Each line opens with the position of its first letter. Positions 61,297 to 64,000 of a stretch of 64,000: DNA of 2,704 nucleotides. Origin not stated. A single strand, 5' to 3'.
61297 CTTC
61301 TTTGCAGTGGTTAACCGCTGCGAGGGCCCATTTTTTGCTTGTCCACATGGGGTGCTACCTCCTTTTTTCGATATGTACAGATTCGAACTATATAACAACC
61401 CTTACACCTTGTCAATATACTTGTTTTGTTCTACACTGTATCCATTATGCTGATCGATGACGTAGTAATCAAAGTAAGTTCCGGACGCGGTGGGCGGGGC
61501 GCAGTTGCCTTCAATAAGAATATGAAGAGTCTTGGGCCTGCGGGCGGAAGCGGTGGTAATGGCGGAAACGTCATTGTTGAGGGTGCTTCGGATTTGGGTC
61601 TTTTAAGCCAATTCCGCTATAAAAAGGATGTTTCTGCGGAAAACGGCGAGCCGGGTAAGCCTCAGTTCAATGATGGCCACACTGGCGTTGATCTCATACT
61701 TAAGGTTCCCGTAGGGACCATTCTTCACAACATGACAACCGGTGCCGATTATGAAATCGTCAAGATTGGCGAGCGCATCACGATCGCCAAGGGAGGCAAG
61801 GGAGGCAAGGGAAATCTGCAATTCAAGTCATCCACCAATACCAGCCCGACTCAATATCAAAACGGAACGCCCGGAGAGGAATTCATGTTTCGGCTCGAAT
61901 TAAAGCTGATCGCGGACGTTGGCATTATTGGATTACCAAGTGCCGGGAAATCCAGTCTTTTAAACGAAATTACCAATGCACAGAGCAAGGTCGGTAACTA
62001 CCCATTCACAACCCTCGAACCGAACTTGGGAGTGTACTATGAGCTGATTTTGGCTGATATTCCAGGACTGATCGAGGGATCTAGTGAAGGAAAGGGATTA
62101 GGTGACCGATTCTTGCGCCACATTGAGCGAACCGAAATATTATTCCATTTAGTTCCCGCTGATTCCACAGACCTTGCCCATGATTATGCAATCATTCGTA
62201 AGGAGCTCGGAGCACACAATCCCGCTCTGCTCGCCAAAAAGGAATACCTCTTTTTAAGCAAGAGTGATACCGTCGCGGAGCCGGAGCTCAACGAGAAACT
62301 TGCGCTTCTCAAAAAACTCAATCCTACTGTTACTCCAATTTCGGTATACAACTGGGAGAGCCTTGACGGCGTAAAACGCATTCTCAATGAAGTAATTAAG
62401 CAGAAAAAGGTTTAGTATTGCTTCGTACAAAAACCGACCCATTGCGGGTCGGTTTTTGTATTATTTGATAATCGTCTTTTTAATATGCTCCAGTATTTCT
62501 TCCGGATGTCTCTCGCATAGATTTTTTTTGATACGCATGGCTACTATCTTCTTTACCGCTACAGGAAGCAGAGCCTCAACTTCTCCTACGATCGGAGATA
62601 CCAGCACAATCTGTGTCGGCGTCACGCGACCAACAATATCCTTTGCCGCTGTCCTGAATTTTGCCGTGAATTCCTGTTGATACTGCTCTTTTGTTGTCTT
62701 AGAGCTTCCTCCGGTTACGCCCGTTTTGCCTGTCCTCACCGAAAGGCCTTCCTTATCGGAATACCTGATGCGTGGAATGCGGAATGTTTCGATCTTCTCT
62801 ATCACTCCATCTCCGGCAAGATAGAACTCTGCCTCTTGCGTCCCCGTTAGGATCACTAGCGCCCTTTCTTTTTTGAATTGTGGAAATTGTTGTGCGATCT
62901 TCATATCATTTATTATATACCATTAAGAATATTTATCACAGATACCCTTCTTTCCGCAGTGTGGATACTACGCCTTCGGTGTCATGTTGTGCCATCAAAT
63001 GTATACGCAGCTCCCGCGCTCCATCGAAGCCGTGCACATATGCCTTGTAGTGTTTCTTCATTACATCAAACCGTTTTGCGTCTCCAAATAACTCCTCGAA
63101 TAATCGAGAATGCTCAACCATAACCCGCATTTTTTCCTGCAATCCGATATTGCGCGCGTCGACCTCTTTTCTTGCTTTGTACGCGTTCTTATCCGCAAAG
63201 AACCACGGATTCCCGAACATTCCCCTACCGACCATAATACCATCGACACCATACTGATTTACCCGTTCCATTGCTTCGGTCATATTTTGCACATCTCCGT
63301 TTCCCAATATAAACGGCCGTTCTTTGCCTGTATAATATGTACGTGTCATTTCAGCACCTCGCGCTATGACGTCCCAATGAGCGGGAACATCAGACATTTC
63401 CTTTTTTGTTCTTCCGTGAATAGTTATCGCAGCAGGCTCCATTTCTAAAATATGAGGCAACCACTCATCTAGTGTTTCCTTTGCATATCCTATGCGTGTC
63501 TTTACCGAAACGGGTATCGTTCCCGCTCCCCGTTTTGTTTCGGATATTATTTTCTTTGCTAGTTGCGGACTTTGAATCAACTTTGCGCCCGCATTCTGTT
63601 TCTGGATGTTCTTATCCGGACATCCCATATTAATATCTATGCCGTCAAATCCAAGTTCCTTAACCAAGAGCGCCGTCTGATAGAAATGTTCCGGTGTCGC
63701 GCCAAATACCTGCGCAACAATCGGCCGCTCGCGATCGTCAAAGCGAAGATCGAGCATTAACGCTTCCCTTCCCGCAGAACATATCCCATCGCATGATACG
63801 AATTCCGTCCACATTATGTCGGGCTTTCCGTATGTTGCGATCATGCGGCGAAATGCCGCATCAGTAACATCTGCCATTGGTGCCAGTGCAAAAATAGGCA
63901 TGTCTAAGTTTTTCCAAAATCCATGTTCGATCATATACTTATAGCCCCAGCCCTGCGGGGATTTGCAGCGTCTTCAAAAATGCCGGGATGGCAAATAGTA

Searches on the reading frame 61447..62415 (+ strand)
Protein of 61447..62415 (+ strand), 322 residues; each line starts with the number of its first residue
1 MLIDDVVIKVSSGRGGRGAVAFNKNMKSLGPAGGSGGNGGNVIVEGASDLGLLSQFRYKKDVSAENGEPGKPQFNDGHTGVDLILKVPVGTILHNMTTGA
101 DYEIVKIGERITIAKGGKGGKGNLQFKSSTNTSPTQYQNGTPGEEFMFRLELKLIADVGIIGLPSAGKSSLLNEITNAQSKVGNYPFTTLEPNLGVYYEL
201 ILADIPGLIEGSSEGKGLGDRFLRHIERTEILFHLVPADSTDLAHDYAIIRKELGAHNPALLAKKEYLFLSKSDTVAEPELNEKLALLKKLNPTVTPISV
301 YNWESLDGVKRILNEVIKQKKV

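Call 10: find_related_loci(query=window:61447-62415:+, collection=genome_contigs, flank=3000)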
Query window:61447-62415:+ (322 aa) in genome_contigs; peptide patterns used: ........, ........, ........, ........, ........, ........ (x = any residue, [..] = any of these).
186 stretches matched a pattern; 125 encode a relative of the query (tblastn E <= 1e-3); the best 80 are kept; 80 distinct loci.
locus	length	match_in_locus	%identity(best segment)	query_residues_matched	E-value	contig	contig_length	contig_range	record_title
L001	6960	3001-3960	88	1-320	0e+0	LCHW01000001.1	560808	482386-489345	MAG: Candidatus Wolfebacteria bacterium GW2011_GWE2_44_13 UW32_C0001, whole genome shotgun sequence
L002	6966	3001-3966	89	1-322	4e-179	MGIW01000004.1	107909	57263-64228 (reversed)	MAG: Candidatus Wolfebacteria bacterium RIFOXYD12_FULL_48_21 rifoxyd3_full_scaffold_51, whole genome shotgun sequence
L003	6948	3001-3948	90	1-316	9e-177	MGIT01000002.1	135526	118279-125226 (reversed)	MAG: Candidatus Wolfebacteria bacterium RIFOXYB1_FULL_54_12 rifoxyb1_full_scaffold_177, whole genome shotgun sequence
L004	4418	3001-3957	66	1-319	5e-141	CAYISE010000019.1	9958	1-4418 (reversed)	MAG TPA_asm: uncultured Candidatus Saccharibacteria bacterium isolate ERP119705_co3_567 genome assembly, contig: NODE_83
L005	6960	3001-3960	65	1-320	3e-139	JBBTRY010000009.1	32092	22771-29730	MAG: Patescibacteria group bacterium isolate H51-bin094_1 H51_bin094_1_000000000009, whole genome shotgun sequence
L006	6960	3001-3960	65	1-320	3e-137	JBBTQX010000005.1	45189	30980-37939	MAG: Patescibacteria group bacterium isolate H41-bin082_1 H41_bin082_1_000000000005, whole genome shotgun sequence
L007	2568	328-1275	70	1-316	2e-143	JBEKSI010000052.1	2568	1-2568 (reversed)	MAG: Minisyncoccia bacterium isolate SPRUCE 530 SPRUCE_530_52, whole genome shotgun sequence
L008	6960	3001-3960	62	1-321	2e-128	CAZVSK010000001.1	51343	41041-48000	MAG TPA_asm: uncultured Candidatus Saccharibacteria bacterium isolate binchicken_co22_239 genome assembly, contig: NODE_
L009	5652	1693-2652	63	1-320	2e-126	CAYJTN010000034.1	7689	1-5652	MAG TPA_asm: uncultured Candidatus Saccharibacteria bacterium isolate ERP125453_co1_242 genome assembly, contig: NODE_11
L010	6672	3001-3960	62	1-320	2e-126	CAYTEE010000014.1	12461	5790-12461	MAG TPA_asm: uncultured Candidatus Saccharibacteria bacterium isolate SRP050083_co2_44 genome assembly, contig: NODE_382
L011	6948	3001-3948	66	1-316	3e-126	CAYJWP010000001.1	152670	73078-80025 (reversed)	MAG TPA_asm: uncultured Candidatus Saccharibacteria bacterium isolate ERP125453_co1_507 genome assembly, contig: NODE_32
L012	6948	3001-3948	62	1-316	6e-125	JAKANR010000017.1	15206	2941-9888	MAG: bacterium isolate WY5.bin86 NODE_6439_length_15206_cov_2.029445, whole genome shotgun sequence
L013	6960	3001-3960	63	1-320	4e-123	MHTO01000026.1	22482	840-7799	MAG: Candidatus Wildermuthbacteria bacterium GWA2_46_15 gwa2_scaffold_7014, whole genome shotgun sequence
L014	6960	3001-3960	66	1-320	5e-123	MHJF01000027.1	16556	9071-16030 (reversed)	MAG: Candidatus Harrisonbacteria bacterium RIFCSPHIGHO2_02_FULL_40_20 rifcsphigho2_02_scaffold_6175, whole genome shotgu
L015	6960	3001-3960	63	1-320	2e-122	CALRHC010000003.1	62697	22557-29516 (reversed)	MAG: Candidatus Yanofskybacteria bacterium isolate MaH-09apr19-142 genome assembly, contig: MaH-09apr19-C838, whole geno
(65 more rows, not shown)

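Call 11: search_protein_families(library=pfam, proteins=[window:61447-62415:+])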
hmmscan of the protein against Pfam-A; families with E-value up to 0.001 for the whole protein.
window:61447-62415:+ (322 aa): 4 families
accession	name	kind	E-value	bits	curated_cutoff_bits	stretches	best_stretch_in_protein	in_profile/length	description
PF01018.28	GTP1_OBG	-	7.5e-43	146.3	27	1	3-154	1-155/155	GTP1/OBG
PF01926.29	MMR_HSR1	-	1.7e-22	80.1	21.9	1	157-247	1-96/113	50S ribosome-binding GTPase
PF02421.24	FeoB_N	-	1.2e-09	38.3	27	1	158-223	3-74/156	Ferrous iron transport protein B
PF00350.29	Dynamin_N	-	0.00043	20.8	27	0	158-187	1-31/168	Dynamin family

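Call 17: find_related_loci(query=window:61447-62415:+, collection=metagenome_contigs, flank=1500)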
Query window:61447-62415:+ (322 aa) in metagenome_contigs; peptide patterns used: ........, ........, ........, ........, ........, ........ (x = any residue, [..] = any of these).
238 stretches matched a pattern; 154 encode a relative of the query (tblastn E <= 1e-3); the best 80 are kept; 78 distinct loci.
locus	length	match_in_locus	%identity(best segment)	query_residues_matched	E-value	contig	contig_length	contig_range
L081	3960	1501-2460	88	1-320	0e+0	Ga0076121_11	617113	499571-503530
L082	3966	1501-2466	89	1-322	0e+0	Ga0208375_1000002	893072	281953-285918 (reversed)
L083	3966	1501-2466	89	1-322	0e+0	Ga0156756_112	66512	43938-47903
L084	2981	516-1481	89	1-322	0e+0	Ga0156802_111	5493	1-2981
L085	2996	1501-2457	66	1-319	2e-143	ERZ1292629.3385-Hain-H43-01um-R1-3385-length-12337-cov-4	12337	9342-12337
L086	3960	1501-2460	65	1-320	1e-139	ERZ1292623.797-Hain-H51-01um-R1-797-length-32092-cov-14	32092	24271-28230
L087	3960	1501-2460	65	1-320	3e-138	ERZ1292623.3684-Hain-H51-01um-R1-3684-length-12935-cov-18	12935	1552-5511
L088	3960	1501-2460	65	1-320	1e-137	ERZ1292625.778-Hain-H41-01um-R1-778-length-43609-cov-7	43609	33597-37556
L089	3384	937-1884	66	1-316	7e-140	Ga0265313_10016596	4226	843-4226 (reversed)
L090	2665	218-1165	66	1-316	2e-140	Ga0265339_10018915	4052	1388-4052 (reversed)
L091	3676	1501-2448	70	1-316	1e-137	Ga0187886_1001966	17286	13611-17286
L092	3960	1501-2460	66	1-320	2e-128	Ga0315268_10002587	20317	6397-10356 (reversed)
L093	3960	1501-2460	64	1-321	7e-127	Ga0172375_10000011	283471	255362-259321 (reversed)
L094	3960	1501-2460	62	1-320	3e-125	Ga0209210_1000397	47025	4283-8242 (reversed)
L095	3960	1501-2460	65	1-320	3e-124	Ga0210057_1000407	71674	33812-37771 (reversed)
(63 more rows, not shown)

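Call 19: find_homologous_proteins(query=window:61447-62415:+, max_evalue=1e-100)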
Query window:61447-62415:+ (322 aa): 3220 proteins with E <= 1e-100 among 8000 candidates; the best 120 are listed.
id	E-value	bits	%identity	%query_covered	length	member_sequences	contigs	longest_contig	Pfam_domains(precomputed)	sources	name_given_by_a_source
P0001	3.2e-192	656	93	100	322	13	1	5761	PF01926.30,PF02421.25,PF01018.29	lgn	-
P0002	2.0e-188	643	90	100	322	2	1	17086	PF01926.30,PF02421.25,PF01018.29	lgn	-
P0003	2.1e-188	643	89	100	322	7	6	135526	PF01926.30,PF02421.25,PF01018.29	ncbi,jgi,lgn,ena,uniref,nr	ncbi:hypothetical protein A2372_03930 [Candidatus Wolfebacteria bacterium RIFOXYB1_FULL_54_12]|unire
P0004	2.2e-186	636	89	100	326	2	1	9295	PF01926.30,PF02421.25,PF01018.29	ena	-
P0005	6.3e-186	635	89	100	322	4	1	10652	PF01926.30,PF02421.25,PF01018.29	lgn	-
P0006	6.6e-186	635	88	100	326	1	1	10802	PF01926.30,PF02421.25,PF01018.29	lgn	-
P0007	2.6e-185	633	88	99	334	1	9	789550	PF01926.30,PF02421.25,PF01018.29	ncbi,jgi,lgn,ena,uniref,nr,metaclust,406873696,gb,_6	ncbi:MAG: GTPase ObgE [uncultured bacterium]|uniref:GTPase Obg n=2 Tax=Candidatus Wolfeibacteriota T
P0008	1.7e-184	630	87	100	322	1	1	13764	PF01926.30,PF02421.25,PF01018.29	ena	-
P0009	2.3e-184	630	88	99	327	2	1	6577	PF01926.30,PF02421.25,PF01018.29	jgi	jgi:GTP-binding protein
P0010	1.8e-183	627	87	100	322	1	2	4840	PF01926.30,PF02421.25,PF01018.29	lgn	-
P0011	1.0e-182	624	88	99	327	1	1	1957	PF01926.30,PF02421.25,PF01018.29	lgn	-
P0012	3.7e-182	623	86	100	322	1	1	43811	PF01926.30,PF02421.25,PF01018.29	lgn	-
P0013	5.1e-180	616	85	100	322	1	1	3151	PF01926.30,PF02421.25,PF01018.29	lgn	-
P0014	4.0e-177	606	86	100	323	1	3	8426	PF01926.30,PF02421.25,PF01018.29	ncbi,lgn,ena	-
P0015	1.3e-171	588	81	100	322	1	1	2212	PF01926.30,PF02421.25,PF01018.29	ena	-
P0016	3.8e-146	504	71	99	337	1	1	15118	PF01926.30,PF02421.25,PF01018.29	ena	-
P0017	1.8e-145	502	71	99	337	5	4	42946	PF01926.30,PF02421.25,PF01018.29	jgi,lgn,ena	-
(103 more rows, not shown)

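Call 20: find_encoding_contigs(protein=P0001, flank=1500, max_places=2)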
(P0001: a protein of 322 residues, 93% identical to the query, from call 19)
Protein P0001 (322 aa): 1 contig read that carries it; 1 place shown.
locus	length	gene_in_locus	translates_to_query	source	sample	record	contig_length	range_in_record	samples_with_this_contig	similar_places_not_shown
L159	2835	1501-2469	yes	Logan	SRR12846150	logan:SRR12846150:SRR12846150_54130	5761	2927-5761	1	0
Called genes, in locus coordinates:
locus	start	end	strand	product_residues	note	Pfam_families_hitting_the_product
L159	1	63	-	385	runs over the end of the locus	PF13386:DsbD_2, PF13473:Cupredoxin_1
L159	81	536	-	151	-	-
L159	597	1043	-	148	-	-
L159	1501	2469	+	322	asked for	PF01018:GTP1_OBG, PF01926:MMR_HSR1, PF02421:FeoB_N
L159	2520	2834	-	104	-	?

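Call 21: find_encoding_contigs(protein=P0002, flank=1500, max_places=2)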
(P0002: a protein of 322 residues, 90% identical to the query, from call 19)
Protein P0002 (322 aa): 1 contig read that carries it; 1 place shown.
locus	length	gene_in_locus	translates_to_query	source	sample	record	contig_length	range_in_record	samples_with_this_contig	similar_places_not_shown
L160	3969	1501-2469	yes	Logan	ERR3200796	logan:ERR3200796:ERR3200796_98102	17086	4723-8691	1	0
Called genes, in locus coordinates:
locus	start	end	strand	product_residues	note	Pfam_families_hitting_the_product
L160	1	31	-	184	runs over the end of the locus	-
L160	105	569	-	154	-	PF07452:CHRD (weak)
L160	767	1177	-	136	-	-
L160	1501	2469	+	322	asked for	PF01018:GTP1_OBG, PF01926:MMR_HSR1, PF02421:FeoB_N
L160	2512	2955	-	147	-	-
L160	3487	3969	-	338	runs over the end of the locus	PF01207:Dus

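Call 22: find_encoding_contigs(protein=P0004, flank=1500, max_places=2)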
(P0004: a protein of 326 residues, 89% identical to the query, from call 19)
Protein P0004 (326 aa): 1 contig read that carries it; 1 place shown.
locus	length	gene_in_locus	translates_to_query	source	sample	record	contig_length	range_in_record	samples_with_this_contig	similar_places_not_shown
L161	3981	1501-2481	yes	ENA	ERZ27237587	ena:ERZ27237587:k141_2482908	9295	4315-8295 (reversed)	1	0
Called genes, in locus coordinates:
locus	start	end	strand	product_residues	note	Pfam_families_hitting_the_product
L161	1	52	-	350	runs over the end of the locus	?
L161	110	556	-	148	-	-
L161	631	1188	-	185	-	-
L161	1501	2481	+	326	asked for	PF01018:GTP1_OBG, PF01926:MMR_HSR1, PF02421:FeoB_N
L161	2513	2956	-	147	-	-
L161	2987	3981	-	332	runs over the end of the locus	PF01207:Dus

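Call 23: find_encoding_contigs(protein=P0006, flank=1500, max_places=2)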
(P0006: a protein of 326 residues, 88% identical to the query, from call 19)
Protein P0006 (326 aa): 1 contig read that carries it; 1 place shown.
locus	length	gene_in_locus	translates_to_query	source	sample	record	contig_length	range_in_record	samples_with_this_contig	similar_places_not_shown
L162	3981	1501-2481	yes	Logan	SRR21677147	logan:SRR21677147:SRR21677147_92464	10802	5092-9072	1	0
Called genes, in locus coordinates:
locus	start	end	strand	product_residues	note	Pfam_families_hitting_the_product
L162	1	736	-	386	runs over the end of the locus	PF13386:DsbD_2, PF13473:Cupredoxin_1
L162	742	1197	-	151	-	-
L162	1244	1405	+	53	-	-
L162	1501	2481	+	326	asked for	PF01018:GTP1_OBG, PF01926:MMR_HSR1, PF02421:FeoB_N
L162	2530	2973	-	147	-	-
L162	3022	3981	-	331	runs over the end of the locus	PF01207:Dus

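Call 24: find_encoding_contigs(protein=P0008, flank=1500, max_places=2)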
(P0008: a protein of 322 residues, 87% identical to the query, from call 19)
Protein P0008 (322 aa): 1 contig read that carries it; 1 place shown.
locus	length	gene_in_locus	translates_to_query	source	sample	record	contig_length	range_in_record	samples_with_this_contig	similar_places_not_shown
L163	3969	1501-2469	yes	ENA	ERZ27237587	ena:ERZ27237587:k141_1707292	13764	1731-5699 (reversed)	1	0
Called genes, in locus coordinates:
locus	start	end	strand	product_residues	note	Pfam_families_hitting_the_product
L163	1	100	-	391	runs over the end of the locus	PF13386:DsbD_2, PF13473:Cupredoxin_1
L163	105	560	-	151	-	-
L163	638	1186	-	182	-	-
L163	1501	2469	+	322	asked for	PF01018:GTP1_OBG, PF01926:MMR_HSR1, PF02421:FeoB_N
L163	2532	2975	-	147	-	-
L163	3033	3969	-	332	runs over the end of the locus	PF01207:Dus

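Call 25: find_encoding_contigs(protein=P0012, flank=1500, max_places=2)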
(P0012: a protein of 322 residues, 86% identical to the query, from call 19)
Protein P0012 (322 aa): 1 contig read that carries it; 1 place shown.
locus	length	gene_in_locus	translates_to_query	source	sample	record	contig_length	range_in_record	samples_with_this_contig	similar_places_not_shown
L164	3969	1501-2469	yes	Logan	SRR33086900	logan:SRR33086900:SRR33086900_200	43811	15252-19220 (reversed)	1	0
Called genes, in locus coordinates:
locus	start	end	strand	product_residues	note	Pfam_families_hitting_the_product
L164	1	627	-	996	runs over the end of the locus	PF00580:UvrD-helicase, PF13245:AAA_19, PF13361:UvrD_C, PF13538:UvrD_C_2 (faint), PF12705:PDDEXK_1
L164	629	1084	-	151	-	-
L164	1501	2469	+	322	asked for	PF01018:GTP1_OBG, PF01926:MMR_HSR1, PF02421:FeoB_N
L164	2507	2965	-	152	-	-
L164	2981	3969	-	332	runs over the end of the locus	PF01207:Dus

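Call 26: find_encoding_contigs(protein=P0014, flank=1500, max_places=2)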
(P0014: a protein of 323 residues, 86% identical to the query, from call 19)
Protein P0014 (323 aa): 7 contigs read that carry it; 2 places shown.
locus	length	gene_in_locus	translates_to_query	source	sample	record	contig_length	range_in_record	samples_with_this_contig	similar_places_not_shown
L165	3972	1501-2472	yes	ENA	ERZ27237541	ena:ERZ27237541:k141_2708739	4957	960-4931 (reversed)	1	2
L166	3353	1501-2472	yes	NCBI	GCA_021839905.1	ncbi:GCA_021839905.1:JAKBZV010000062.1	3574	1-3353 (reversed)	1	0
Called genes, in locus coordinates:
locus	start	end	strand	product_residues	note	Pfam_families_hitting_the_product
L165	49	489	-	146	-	-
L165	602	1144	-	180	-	-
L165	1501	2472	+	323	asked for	PF01018:GTP1_OBG, PF01926:MMR_HSR1, PF02421:FeoB_N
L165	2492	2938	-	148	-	-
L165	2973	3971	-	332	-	PF01207:Dus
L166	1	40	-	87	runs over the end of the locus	?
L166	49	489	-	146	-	-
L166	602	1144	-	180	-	-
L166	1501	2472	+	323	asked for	PF01018:GTP1_OBG, PF01926:MMR_HSR1, PF02421:FeoB_N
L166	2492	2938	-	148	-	-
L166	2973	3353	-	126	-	?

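Call 27: find_encoding_contigs(protein=P0015, flank=1500, max_places=2)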
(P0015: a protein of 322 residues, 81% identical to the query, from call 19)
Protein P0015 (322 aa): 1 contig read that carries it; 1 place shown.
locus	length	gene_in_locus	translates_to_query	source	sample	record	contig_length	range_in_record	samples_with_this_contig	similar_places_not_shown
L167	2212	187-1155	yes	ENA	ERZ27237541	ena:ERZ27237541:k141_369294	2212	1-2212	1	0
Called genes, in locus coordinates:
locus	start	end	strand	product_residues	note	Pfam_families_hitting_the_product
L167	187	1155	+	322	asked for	PF01018:GTP1_OBG, PF01926:MMR_HSR1, PF02421:FeoB_N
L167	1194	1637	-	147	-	-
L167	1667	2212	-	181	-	?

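Call 38: find_encoding_contigs(protein=P0017, flank=2500, max_places=1)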
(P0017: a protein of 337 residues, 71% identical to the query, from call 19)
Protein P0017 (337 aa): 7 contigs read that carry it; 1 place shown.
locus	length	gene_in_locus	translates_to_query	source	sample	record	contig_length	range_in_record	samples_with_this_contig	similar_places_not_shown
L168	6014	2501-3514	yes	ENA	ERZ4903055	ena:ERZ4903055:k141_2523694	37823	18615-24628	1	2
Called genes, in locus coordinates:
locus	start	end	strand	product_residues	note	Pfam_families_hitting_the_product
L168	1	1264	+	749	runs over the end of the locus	PF03477:ATP-cone, PF17975:RNR_Alpha, PF21995:RNR-II_ins_dom (faint), PF02867:Ribonuc_red_lgC (faint)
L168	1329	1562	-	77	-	-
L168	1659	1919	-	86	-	PF03083:MtN3_slv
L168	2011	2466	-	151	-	PF01575:MaoC_dehydratas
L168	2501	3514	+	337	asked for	PF01018:GTP1_OBG, PF01926:MMR_HSR1, PF02421:FeoB_N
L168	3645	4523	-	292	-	-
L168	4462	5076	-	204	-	PF09997:DUF2238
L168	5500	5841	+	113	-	-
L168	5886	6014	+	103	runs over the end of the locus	-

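Call 39: find_encoding_contigs(protein=P0016, flank=2500, max_places=1)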
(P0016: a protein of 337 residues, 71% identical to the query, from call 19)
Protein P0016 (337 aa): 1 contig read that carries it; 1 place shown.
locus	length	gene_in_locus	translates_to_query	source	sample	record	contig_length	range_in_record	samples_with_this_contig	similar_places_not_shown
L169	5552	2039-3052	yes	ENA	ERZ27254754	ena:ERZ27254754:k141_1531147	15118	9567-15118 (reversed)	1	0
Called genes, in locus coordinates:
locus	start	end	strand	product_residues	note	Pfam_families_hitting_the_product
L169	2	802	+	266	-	?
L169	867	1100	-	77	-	-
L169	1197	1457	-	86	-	PF03083:MtN3_slv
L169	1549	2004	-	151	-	PF01575:MaoC_dehydratas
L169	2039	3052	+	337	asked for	PF01018:GTP1_OBG, PF01926:MMR_HSR1, PF02421:FeoB_N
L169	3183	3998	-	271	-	-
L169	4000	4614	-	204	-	PF09997:DUF2238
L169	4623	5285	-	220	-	PF09335:VTT_dom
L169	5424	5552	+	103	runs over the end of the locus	-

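Call 46: find_encoding_contigs(protein=P0005, flank=1500, max_places=1)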
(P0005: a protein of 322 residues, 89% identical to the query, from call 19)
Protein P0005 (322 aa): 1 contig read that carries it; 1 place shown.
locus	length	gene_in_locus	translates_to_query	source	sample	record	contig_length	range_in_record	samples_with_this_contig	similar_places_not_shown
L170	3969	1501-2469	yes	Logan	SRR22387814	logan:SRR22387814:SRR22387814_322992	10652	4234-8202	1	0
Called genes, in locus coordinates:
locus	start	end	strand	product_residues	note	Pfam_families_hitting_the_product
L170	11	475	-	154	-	-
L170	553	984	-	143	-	-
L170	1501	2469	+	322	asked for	PF01018:GTP1_OBG, PF01926:MMR_HSR1, PF02421:FeoB_N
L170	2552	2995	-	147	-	-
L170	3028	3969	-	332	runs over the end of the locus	PF01207:Dus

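Call 47: find_encoding_contigs(protein=P0009, flank=1500, max_places=1)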
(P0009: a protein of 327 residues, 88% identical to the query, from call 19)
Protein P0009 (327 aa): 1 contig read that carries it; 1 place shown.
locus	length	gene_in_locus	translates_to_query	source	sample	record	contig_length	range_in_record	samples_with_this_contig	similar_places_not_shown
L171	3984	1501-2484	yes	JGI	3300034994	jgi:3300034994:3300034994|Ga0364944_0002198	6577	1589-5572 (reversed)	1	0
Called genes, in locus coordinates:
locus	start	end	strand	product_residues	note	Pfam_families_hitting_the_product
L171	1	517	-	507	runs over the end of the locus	?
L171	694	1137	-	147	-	-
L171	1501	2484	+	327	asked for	PF01018:GTP1_OBG, PF01926:MMR_HSR1, PF02421:FeoB_N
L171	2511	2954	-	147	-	-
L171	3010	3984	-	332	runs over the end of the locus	PF01207:Dus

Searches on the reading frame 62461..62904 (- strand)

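Call 11: search_protein_families(library=pfam, proteins=[window:62461-62904:-])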
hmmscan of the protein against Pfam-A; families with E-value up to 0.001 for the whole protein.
window:62461-62904:- (147 aa): 1 family
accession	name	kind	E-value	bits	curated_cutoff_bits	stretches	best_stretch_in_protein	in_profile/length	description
PF18856.6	baeRF_family12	-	0.00012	23.1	27.7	1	44-141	33-138/138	Bacterial archaeo-eukaryotic release factor family 12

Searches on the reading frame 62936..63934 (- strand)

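Call 11: search_protein_families(library=pfam, proteins=[window:62936-63934:-])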
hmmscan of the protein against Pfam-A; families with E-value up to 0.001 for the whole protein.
window:62936-63934:- (332 aa): 1 family
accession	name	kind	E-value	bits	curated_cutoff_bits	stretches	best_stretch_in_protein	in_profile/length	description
PF01207.24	Dus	-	1.9e-61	208.3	20.4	1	17-324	2-300/311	Dihydrouridine synthase (Dus)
